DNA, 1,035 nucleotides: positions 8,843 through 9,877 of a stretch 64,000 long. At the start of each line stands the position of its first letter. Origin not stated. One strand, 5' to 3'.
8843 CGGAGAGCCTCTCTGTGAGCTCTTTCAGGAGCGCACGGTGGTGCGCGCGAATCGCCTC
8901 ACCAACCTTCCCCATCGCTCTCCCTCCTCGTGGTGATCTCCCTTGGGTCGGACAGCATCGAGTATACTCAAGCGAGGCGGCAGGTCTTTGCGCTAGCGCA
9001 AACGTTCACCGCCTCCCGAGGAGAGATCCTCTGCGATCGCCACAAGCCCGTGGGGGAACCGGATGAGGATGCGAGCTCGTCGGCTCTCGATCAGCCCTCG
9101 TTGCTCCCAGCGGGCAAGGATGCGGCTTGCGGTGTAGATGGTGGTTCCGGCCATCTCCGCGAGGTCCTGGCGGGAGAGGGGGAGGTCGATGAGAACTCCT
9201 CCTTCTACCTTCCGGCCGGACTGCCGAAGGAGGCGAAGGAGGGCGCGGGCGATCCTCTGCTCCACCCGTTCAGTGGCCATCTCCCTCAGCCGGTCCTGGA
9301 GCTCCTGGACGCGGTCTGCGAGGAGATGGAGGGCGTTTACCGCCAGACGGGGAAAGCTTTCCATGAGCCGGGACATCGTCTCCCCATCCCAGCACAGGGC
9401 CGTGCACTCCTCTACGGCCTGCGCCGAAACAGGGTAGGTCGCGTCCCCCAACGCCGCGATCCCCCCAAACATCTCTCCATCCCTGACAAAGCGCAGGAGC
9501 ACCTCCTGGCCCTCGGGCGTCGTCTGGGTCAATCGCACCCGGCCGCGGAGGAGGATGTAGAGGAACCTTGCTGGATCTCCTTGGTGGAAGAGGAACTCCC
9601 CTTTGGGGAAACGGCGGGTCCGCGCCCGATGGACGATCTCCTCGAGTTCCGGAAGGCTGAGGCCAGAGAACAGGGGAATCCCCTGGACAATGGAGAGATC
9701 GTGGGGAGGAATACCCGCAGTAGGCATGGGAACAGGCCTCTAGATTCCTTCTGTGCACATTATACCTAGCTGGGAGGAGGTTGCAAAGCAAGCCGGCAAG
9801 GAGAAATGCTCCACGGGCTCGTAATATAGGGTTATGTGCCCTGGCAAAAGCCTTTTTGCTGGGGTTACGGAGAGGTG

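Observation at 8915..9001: Textbook class-II FNR/Crp-type promoter: TTGCG-N4-CGCAA palindrome 21 nt upstream of a TATACT -10, in front of the hemerythrin-DUF2249 gene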

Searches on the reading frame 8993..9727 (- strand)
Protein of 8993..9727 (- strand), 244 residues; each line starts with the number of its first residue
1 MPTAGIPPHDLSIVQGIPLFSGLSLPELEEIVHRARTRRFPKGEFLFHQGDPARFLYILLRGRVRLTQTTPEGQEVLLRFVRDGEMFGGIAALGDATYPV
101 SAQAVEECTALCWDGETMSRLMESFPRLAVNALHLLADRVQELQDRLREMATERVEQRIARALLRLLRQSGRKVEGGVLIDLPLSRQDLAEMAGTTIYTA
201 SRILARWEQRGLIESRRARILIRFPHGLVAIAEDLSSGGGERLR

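Call 7: search_protein_families(library=pfam, proteins=[window:8993-9727:-])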
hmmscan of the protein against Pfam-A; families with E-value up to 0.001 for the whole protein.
window:8993-9727:- (244 aa): 5 families
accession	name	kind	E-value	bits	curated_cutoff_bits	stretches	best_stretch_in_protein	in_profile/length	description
PF00027.35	cNMP_binding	-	1.6e-25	89.4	27.5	1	38-124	2-88/89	Cyclic nucleotide-binding domain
PF13545.12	HTH_Crp_2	-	1.4e-18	67.1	27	1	157-230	1-69/70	Crp-like helix-turn-helix domain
PF00325.26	Crp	-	2.4e-08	34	21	1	182-213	1-32/32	Bacterial regulatory proteins, crp family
PF12802.13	MarR_2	-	4.3e-05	24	27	1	181-217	16-54/61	MarR family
PF25213.1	HVO_A0261_N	-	0.00045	20.5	35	0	179-217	20-58/86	HVO_A0261 N-terminal domain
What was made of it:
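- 8993..9727 (-): Crp/Fnr-family regulator gene (244 aa), NnrR-like. Its TAG stop (8995..8993) is the centre of the box, and its last two codons, TTG CGC, form the left half-site. Call 7 (cNMP_binding plus HTH_Crp_2).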

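Call 8: search_protein_families(library=ncbifam, proteins=[window:8993-9727:-])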
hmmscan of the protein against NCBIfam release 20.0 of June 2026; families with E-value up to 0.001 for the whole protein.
window:8993-9727:- (244 aa): 14 families
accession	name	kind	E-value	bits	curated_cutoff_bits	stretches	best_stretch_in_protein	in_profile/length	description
NF006901.0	PRK09392.1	equivalog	1.1e-22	80.5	211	1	8-232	3-221/236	transcriptional activator FtrB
NF008732.0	PRK11753.1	equivalog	9.9e-20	70.9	266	1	26-221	14-209/214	cAMP-activated global transcriptional regulator CRP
NF050806.1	TransRegFixKCaul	equivalog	1.6e-19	70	300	1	32-219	20-200/215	transcriptional regulator FixK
TIGR03697.1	NtcA_cyano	equivalog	2.6e-17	63.2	244.95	1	44-225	2-185/193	global nitrogen regulator NtcA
NF053664.1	TransRegPtrACyano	equivalog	4.3e-17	62.1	300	1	56-222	30-189/196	Crp/Fnr family transcriptional regulator PtrA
NF008365.0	PRK11161.1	subfamily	4.6e-17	62.1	228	1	22-232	36-243/250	fumarate/nitrate reduction transcriptional regulator Fnr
NF052518.1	TransRegLdrP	equivalog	8e-15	55.4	300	1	38-222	2-178/195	transcriptional regulator LdrP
NF045989.1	TransRegFnrLRhodb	equivalog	6.9e-14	51.7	300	1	27-222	28-225/245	transcriptional regulator FnrL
NF050815.1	TransActFtrBCaul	equivalog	6e-13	48.6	300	1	8-232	5-223/251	transcriptional activator FtrB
NF041163.2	encap_f2b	equivalog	7e-13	48.5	400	1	17-148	76-208/450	family 2B encapsulin nanocompartment shell protein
NF010499.0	PRK13918.1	equivalog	2.4e-10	40.3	274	1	37-233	14-202/205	CRP/FNR family transcriptional regulator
NF007707.0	PRK10402.1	subfamily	1.4e-08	34.7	180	1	30-112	26-108/226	transcriptional regulator YeiL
NF058543.1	ActPatMycb56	equivalog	2e-07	30.2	460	1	19-130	3-112/317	acetyltransferase Pat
TIGR03896.1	cyc_nuc_ocin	subfamily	2.3e-05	23.9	161.05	1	33-137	159-263/317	bacteriocin-type transport-associated protein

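Call 11: find_homologous_proteins(query=window:8993-9727:-)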
Query window:8993-9727:- (244 aa): 3451 proteins with E <= 0.001 among 7187 candidates; the best 120 are listed.
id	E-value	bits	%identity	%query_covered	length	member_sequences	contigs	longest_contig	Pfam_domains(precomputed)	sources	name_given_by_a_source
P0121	7.6e-151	518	98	100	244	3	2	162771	PF13545.13,PF00027.36,PF00325.27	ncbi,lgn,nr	ncbi:MAG: Crp/Fnr family transcriptional regulator [Armatimonadota bacterium]|nr:Crp/Fnr family tran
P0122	8.4e-125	433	81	100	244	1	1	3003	PF13545.13,PF00027.36,PF00325.27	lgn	-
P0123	5.0e-121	420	79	100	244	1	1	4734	PF13545.13,PF00027.36,PF00325.27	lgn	-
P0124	1.3e-114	399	76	100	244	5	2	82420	PF12802.14,PF13545.13,PF00027.36,PF00325.27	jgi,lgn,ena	-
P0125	2.3e-95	336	68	96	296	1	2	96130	PF12802.14,PF13545.13,PF00027.36,PF00325.27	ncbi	-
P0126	1.2e-94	334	64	99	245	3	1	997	PF13545.13,PF00027.36,PF00325.27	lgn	-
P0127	4.6e-94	332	67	97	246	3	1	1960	PF13545.13,PF00027.36,PF00325.27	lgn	-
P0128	2.0e-93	330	68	94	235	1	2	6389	PF13545.13,PF00027.36,PF00325.27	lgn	-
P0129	2.4e-93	330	68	94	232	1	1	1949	PF13545.13,PF00027.36,PF00325.27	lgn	-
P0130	2.4e-93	330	66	96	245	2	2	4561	PF13545.13,PF00027.36,PF00325.27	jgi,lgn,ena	-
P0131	1.9e-92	327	68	94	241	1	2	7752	PF13545.13,PF00027.36,PF00325.27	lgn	-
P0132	5.5e-92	325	67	94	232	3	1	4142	PF13545.13,PF00027.36,PF00325.27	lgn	-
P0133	8.5e-92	325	63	98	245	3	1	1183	PF13545.13,PF00027.36,PF00325.27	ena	-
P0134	2.4e-91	323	69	90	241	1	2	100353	PF13545.13,PF00027.36,PF00325.27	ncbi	-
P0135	2.4e-91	323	67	94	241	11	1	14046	PF13545.13,PF00027.36,PF00325.27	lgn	-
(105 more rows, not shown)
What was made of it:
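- On NnrR box / NnrR regulon: JGI names homologues 'nitrogen oxide reductase regulator' (call 11).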

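Call 14: find_related_loci(query=A1, collection=genome_contigs, flank=4000)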
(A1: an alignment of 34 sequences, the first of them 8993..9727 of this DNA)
Query A1 (244 aa) in genome_contigs; peptide patterns used: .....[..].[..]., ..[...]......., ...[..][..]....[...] (x = any residue, [..] = any of these).
600 stretches matched a pattern (row limit reached: there are more); 530 encode a relative of the query (tblastn E <= 1e-3); the best 80 are kept; 80 distinct loci.
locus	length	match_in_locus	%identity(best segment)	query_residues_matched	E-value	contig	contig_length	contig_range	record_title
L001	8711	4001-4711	60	2-238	9e-92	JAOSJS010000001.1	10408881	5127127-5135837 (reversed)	MAG: Ardenticatenaceae bacterium isolate FR_9 contig_134_pilon, whole genome shotgun sequence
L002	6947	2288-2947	61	19-238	3e-87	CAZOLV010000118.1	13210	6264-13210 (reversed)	MAG TPA_asm: uncultured Anaerolineae bacterium isolate binchicken_co16_159 genome assembly, contig: NODE_7919_length_132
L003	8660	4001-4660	60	18-237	6e-85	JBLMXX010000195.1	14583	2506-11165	MAG: Acidobacteriota bacterium isolate MAG244 PRJNA957066_bin26_renamed_194, whole genome shotgun sequence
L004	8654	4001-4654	59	18-235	4e-84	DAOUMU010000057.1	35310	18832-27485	MAG TPA_asm: Anaerolineae bacterium isolate W92_265 k127_956750, whole genome shotgun sequence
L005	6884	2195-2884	54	8-237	1e-83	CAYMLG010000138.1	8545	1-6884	MAG TPA_asm: uncultured Anaerolineaceae bacterium isolate binchicken_co350_84 genome assembly, contig: NODE_8904_length_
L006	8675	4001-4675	62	14-238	1e-83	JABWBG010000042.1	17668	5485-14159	MAG: Caldilineales bacterium isolate MAG_24 scaffold_3391, whole genome shotgun sequence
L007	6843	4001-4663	65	15-235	3e-83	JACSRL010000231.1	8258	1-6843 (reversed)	MAG: Anaerolinea sp. isolate CH3 contig-70_12172, whole genome shotgun sequence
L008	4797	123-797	54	11-235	3e-83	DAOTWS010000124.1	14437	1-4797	MAG TPA_asm: Anaerolineae bacterium isolate H16_161 k91_1189316, whole genome shotgun sequence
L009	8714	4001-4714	53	6-243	4e-83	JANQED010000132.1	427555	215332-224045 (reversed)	MAG: Anaerolineales bacterium isolate PL23a_bin.114 k99_952660, whole genome shotgun sequence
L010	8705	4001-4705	59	1-235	6e-83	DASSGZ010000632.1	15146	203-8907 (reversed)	MAG TPA_asm: Chloroflexia bacterium isolate SMAG_U1046 k141_1286123, whole genome shotgun sequence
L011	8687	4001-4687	59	17-241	5e-82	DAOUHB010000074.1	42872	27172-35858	MAG TPA_asm: Anaerolineae bacterium isolate R89_289 k165_408351, whole genome shotgun sequence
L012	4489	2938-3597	56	19-238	3e-82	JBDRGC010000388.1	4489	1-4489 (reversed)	MAG: Chloroflexota bacterium isolate MEGAHIT-group-1.410 k141_11217533, whole genome shotgun sequence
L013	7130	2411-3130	55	10-244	2e-82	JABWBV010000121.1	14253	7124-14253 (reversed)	MAG: Anaerolineales bacterium isolate MAG_39 scaffold_4805, whole genome shotgun sequence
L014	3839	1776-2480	59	1-235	2e-82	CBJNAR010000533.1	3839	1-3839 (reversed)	MAG TPA_asm: uncultured bacterium isolate SRR28262197_binner13_Refined_11 genome assembly, contig: ERZ27336831.5998, who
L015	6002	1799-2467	54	13-235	4e-82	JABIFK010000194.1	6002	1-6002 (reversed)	MAG: Candidatus Latescibacterota bacterium isolate SI053_bin19 k141_1210147, whole genome shotgun sequence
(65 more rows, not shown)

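Call 30: search_dna_similar(query=window:8993-9727:-, collection=plasmids, mode=protein, max_rows=25)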
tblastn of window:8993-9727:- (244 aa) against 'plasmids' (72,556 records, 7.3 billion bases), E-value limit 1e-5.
Records with a match: 1409; places in all: 1578; records where one place covers at least 80% of the query: 987.
Best place of each record, by identity: <60% 1409.
By first word of the organism name: Enterococcus 246; Rhizobium 205; Sinorhizobium 146; Ralstonia 132; Pseudomonas 100; Lactococcus 76; Phaeobacter 58; Leuconostoc 36; Listeria 26; Bacillus 25; and 120 more.
By predicted mobility (MOB-suite, as given by PLSDB): non-mobilizable 648; mobilizable 410; conjugative 351.
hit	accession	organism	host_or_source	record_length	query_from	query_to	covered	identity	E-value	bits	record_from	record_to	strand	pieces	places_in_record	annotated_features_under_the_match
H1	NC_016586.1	Azospirillum lipoferum 4B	-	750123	3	235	95%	53.6%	6e-60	210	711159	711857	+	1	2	Crp/Fnr family transcriptional regulator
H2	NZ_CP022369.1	Azospirillum sp. TSH58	single cell,paddy soils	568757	2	235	96%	50.9%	4e-63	219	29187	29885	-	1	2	Crp/Fnr family transcriptional regulator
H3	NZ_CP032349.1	Azospirillum brasilense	soil sample,Agricultural field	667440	2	235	96%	50.9%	5e-63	219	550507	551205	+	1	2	Crp/Fnr family transcriptional regulator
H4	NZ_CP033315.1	Azospirillum brasilense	rhizosphere soil of Digitaria ...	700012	10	235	93%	51.8%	2e-62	218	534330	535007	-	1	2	Crp/Fnr family transcriptional regulator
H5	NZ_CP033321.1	Azospirillum brasilense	rhizosphere soil of Cynodon ...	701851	10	235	93%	51.8%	2e-62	218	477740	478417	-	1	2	Crp/Fnr family transcriptional regulator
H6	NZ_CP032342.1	Azospirillum brasilense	soil sample,Agricultural field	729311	10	235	93%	51.8%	2e-62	218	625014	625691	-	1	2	Crp/Fnr family transcriptional regulator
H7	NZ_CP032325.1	Azospirillum argentinense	soil sample,Agricultural field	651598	10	235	93%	51.8%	4e-62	217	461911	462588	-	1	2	Crp/Fnr family transcriptional regulator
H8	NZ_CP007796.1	Azospirillum argentinense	Triticum aestivum L.,Root,wheat ...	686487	10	235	93%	51.8%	6e-62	216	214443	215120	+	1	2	Crp/Fnr family transcriptional regulator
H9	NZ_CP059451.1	Azospirillum brasilense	Prokaryotes,soil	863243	10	235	93%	50.9%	1e-61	215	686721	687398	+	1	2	Crp/Fnr family transcriptional regulator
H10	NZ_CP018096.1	Chelatococcus daeguensis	sigle cell,power plant biotrickling ...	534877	10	234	92%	45.8%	4e-53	191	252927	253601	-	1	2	Crp/Fnr family transcriptional regulator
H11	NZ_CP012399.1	Chelatococcus sp. CO-6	whole organism,Shengli Oilfield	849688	10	234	92%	45.3%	1e-52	189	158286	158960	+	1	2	Crp/Fnr family transcriptional regulator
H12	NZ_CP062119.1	Aminobacter sp. SR38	bacterial pure culture,soil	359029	10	233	92%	45.1%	1e-55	198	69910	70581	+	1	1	Crp/Fnr family transcriptional regulator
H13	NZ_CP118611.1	Ensifer adhaerens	Pure isolate,Rhizosphere of Cyperus ...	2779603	4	242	98%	41.8%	2e-51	186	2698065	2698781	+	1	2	none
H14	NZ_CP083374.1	Ensifer canadensis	Melilotus albus,Cell Culture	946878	10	240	95%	43.3%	3e-50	182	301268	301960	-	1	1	Crp/Fnr family transcriptional regulator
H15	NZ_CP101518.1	Ensifer adhaerens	cell cuture,rhizosphere soil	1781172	4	233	94%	43.5%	1e-52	189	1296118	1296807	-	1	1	none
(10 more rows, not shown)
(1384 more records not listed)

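Call 32: search_solved_structures(query=window:8993-9727:-, max_evalue=0.00001)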
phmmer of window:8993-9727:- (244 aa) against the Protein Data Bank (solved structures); distinct sequences matched with E-value up to 0.00001: 108 (the best 60 are shown).
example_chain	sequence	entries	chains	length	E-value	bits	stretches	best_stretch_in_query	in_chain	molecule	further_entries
7ets_A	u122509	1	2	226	2.9e-25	92.3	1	18-229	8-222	Crp/Fnr family transcriptional regulator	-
4byy_A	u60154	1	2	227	2.7e-24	89.1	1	17-222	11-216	TRANSCRIPTIONAL REGULATOR, CRP/FNR FAMILY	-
4cyd_A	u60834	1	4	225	2.7e-24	89.1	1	17-222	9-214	PROBABLE TRANSCRIPTION REGULATOR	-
3r6s_A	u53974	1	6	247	3.2e-24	88.9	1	16-222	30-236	transcription regulator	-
4ev0_A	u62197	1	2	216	8.1e-24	87.5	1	15-223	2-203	Transcription regulator, Crp family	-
3d0s_A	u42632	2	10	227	1.6e-22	83.3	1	17-223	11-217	TRANSCRIPTIONAL REGULATORY PROTEIN | PROBABLE TRANSCRIPTIONAL REGULATORY PROTEIN (PROBABLY CRP/ FNR-FAMILY)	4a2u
3mzh_A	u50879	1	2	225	1.8e-22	83.1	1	18-223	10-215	PROBABLE TRANSCRIPTIONAL REGULATORY PROTEIN (PROBABLY CRP/FNR-FAMILY)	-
3i54_A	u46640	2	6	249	1.9e-22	83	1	16-223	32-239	Transcriptional regulator, Crp/Fnr family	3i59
3h3u_A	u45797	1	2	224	2.3e-22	82.8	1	19-223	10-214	PROBABLE TRANSCRIPTIONAL REGULATORY PROTEIN (PROBABLY CRP/FNR-FAMILY)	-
2xgx_A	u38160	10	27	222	1.9e-18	70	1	37-226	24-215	GLOBAL NITROGEN REGULATOR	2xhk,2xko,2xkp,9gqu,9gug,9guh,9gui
7pza_A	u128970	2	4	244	3.3e-18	69.2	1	16-216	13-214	Putative cAMP-binding protein-catabolite gene activator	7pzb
8h3v_X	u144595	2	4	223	3.4e-18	69.1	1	39-225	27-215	NtcA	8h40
3la2_A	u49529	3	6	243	4.4e-18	68.8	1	39-225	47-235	Global nitrogen regulator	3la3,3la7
9ya0_MA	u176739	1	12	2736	2.2e-17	66.5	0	11-125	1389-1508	PCR12, TGME49_219070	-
3dkw_A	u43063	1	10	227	2.9e-17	66.1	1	13-215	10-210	DNR protein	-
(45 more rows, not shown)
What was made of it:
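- Closest known: DNR/Dnr boxes of Pseudomonas and betaproteobacteria. Same: DNR is among the PDB relatives (3dkw, E 2.9e-17, call 32).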

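Call 33: get_annotated_region(hit=H1, flank=7000)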
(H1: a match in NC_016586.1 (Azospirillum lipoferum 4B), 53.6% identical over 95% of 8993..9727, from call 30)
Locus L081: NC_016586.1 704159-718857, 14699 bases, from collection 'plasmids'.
description: Azospirillum lipoferum 4B plasmid AZO_p2, complete sequence
organism: Azospirillum lipoferum 4B (NCBI taxid 862719)
taxonomy: Bacteria; Pseudomonadota; Alphaproteobacteria; Rhodospirillales; Azospirillaceae; Azospirillum; Azospirillum lipoferum; Azospirillum lipoferum 4B
host: -; source: -; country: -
typing (MOB-suite, as given by PLSDB): conjugative; replicon rep_cluster_67; relaxase MOBP; mating-pair formation MPF_T
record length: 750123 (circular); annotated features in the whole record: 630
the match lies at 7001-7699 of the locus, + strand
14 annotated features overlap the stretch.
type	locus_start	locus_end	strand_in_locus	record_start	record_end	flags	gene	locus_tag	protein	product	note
CDS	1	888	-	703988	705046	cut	-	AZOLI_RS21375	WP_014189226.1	substrate-binding domain-containing protein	-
CDS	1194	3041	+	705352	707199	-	-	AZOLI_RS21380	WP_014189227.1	DEAD/DEAH box helicase family protein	-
CDS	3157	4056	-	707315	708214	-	-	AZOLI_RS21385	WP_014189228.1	LysR family transcriptional regulator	GO:0006355 - regulation of DNA-templated transcription [Evidence IEA]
CDS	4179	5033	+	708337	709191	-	-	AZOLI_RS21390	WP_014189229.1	hypothetical protein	-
CDS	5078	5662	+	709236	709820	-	-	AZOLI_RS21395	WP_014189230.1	YceI family protein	-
CDS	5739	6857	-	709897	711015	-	-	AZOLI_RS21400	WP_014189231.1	NnrS family protein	-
CDS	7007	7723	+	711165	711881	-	-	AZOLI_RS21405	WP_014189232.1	Crp/Fnr family transcriptional regulator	GO:0006355 - regulation of DNA-templated transcription [Evidence IEA]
CDS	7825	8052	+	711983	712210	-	-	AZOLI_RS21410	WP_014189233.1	DUF1858 domain-containing protein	-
CDS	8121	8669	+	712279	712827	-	-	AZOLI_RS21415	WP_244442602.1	DUF2249 domain-containing protein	-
CDS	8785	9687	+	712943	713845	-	-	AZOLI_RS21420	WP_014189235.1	SDR family oxidoreductase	-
CDS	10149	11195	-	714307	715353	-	-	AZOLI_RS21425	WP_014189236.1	ABC transporter permease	-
CDS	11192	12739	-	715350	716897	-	-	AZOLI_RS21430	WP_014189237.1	sugar ABC transporter ATP-binding protein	-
CDS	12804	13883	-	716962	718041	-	torT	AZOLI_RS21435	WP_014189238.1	TMAO reductase system periplasmic protein TorT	-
CDS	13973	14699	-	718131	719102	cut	-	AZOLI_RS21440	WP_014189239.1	biotin-dependent carboxyltransferase family protein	-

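Call 34: get_annotated_region(hit=H14, flank=7000)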
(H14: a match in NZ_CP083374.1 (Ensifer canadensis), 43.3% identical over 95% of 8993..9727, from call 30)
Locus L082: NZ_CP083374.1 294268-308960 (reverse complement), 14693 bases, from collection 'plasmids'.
description: Ensifer canadensis strain T173 plasmid pT173d, complete sequence
organism: Ensifer canadensis (NCBI taxid 555315)
taxonomy: Bacteria; Pseudomonadota; Alphaproteobacteria; Hyphomicrobiales; Rhizobiaceae; Ensifer; Ensifer canadensis
host: -; source: Melilotus albus,Cell Culture; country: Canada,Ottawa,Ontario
typing (MOB-suite, as given by PLSDB): non-mobilizable; replicon rep_cluster_473
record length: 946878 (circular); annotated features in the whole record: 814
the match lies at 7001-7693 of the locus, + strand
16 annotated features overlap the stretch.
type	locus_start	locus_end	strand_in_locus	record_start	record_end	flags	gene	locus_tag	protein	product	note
CDS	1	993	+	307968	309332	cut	-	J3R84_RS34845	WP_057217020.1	hypothetical protein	-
CDS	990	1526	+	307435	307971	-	-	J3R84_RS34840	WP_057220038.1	DUF2249 domain-containing protein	-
CDS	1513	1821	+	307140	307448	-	-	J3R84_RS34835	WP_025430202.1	metal-sulfur cluster assembly factor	-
CDS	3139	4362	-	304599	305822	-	-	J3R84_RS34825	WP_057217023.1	NnrS family protein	-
CDS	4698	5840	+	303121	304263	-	nirK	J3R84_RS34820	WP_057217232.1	copper-containing nitrite reductase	GO:0006807 - nitrogen compound metabolic process [Evidence IEA]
CDS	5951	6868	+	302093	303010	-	-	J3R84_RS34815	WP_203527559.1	SUMF1/EgtB/PvdO family nonheme iron enzyme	-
CDS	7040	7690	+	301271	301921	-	-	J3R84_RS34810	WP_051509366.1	Crp/Fnr family transcriptional regulator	GO:0006355 - regulation of DNA-templated transcription [Evidence IEA]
CDS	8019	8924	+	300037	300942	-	-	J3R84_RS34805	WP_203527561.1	LysR family transcriptional regulator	-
CDS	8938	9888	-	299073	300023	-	-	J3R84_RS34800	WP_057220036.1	alpha/beta hydrolase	-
CDS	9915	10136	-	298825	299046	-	-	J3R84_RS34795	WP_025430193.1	DUF2798 domain-containing protein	-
CDS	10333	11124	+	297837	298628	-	-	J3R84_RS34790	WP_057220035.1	SDR family NAD(P)-dependent oxidoreductase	-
CDS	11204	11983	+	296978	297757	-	-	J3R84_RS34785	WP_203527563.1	SDR family oxidoreductase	-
CDS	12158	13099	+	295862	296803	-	-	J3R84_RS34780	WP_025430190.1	DMT family transporter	GO:0055085 - transmembrane transport [Evidence IEA]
CDS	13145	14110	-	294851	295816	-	-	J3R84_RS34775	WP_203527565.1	NADP-dependent oxidoreductase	-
CDS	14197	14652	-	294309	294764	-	-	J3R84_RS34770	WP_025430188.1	carboxymuconolactone decarboxylase family protein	-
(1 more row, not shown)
